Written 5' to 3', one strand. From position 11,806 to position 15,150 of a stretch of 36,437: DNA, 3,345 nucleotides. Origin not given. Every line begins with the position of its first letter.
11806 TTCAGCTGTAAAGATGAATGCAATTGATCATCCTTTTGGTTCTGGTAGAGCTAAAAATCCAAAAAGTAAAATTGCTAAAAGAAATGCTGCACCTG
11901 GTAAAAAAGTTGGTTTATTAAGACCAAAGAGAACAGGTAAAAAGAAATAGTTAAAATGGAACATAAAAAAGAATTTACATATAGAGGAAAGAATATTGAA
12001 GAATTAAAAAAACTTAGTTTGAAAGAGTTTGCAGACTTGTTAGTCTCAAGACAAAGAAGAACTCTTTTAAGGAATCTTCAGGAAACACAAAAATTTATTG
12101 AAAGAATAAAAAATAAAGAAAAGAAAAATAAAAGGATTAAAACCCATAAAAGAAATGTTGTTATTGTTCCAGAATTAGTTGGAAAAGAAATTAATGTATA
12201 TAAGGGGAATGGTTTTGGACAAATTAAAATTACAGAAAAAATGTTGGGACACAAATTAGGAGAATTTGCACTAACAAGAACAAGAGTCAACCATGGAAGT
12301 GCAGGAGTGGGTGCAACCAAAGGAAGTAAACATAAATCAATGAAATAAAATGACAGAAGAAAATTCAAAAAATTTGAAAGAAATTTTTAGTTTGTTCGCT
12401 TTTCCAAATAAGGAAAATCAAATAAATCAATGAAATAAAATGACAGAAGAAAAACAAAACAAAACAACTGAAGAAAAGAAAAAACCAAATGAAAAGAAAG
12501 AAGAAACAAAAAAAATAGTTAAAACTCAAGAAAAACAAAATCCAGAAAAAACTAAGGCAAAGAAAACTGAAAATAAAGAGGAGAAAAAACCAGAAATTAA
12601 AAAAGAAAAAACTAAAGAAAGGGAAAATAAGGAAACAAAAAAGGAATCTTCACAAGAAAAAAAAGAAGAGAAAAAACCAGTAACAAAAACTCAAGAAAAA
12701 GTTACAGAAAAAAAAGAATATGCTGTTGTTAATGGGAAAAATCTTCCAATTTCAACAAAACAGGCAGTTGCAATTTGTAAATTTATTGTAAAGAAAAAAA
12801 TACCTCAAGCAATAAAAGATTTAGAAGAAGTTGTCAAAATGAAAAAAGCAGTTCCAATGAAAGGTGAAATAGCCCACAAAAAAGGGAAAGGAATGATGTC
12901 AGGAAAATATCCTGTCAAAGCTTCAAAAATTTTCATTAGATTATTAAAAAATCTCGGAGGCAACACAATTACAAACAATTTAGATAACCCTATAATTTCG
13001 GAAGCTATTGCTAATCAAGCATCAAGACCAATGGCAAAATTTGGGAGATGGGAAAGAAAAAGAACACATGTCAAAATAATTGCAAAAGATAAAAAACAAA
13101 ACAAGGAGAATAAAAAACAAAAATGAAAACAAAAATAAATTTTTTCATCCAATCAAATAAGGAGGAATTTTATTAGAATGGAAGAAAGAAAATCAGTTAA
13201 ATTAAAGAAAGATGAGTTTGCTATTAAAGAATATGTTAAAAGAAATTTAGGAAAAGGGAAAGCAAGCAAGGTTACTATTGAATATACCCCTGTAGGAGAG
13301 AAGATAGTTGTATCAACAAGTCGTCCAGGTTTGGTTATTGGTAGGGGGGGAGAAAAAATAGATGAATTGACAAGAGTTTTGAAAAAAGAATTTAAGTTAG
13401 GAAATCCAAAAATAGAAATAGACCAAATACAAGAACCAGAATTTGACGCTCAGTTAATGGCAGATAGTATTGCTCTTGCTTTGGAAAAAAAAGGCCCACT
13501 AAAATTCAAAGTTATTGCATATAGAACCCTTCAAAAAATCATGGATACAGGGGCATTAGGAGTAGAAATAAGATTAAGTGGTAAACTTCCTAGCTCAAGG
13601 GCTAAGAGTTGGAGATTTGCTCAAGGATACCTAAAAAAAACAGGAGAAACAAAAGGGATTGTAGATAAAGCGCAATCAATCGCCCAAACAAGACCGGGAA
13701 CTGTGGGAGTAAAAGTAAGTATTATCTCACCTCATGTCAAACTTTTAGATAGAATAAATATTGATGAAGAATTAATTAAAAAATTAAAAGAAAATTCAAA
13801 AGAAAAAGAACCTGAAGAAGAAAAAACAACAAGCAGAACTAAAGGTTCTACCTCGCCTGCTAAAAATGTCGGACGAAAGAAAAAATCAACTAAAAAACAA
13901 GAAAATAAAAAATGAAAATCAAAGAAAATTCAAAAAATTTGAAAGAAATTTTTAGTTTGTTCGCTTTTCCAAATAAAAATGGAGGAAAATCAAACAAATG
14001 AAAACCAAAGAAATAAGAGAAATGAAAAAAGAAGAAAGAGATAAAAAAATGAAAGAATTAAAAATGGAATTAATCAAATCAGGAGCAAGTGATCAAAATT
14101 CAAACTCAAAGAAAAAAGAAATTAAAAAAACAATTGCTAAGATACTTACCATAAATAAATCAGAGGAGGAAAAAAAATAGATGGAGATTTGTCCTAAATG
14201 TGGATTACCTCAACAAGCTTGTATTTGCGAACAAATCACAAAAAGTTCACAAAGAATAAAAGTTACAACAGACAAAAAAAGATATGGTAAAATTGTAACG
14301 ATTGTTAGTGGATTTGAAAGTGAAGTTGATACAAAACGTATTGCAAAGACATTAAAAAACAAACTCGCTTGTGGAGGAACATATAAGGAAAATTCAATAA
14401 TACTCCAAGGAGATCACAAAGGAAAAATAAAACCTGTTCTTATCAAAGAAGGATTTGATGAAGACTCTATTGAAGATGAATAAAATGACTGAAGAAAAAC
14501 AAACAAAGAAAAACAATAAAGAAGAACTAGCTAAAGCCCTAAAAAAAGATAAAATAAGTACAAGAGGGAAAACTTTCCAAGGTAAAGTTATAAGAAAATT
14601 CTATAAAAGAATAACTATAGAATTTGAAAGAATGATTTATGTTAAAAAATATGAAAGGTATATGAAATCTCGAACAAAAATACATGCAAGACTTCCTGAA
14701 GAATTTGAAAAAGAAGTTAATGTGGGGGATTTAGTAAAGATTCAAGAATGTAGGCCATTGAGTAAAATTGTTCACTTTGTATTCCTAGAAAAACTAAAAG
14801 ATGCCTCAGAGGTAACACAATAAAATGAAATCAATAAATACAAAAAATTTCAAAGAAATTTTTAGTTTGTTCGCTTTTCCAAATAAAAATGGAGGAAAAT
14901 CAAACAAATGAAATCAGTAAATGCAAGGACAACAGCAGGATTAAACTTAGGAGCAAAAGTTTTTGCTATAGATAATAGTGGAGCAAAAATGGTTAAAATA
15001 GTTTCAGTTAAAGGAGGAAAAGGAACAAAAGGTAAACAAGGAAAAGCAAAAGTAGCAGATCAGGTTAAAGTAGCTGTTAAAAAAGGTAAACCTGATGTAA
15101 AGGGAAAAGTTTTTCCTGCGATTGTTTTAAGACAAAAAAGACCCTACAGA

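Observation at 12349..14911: Near-identical ~60-bp cassette at three ribosomal-protein gene junctions, each forming a doubly coupled 27-29 aa micro-ORF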

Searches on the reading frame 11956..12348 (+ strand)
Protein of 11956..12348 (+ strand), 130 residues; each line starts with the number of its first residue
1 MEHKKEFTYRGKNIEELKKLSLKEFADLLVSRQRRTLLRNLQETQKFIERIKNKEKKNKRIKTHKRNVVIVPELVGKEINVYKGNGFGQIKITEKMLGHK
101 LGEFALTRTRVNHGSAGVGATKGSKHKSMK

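Call 17: find_encoding_contigs(protein=window:11956-12348:+, flank=10000, max_places=10)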
Protein window:11956-12348:+ (130 aa): 2 contigs read that carry it; 1 place shown.
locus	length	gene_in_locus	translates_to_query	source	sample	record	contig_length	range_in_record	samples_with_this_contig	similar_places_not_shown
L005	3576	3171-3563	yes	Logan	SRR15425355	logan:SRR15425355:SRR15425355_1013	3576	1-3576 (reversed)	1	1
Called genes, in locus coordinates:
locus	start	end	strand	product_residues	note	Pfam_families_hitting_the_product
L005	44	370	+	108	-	-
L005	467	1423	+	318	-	PF00297:Ribosomal_L3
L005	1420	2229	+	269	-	PF00573:Ribosomal_L4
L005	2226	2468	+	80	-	PF00276:Ribosomal_L23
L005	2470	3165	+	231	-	PF03947:Ribosomal_L2_C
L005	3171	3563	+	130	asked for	PF00203:Ribosomal_S19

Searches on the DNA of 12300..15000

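Call 69: search_rna_families(source=window, start=12300, end=15000, threshold=evalue, max_evalue=5)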
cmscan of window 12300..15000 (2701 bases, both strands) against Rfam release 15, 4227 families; matches with E-value up to 5: 1.
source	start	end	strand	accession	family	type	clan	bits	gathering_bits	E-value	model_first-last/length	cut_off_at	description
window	13947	14007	-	RF03956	mir-737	Gene; miRNA;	-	22.3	60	2.3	1-63/63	no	mir-737 microRNA precursor family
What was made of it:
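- On Known structured RNA families (r-protein leaders and others): The only hit at E <= 5 in 12300-15000 was a chance miRNA-hairpin match on the minus strand (call 69).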
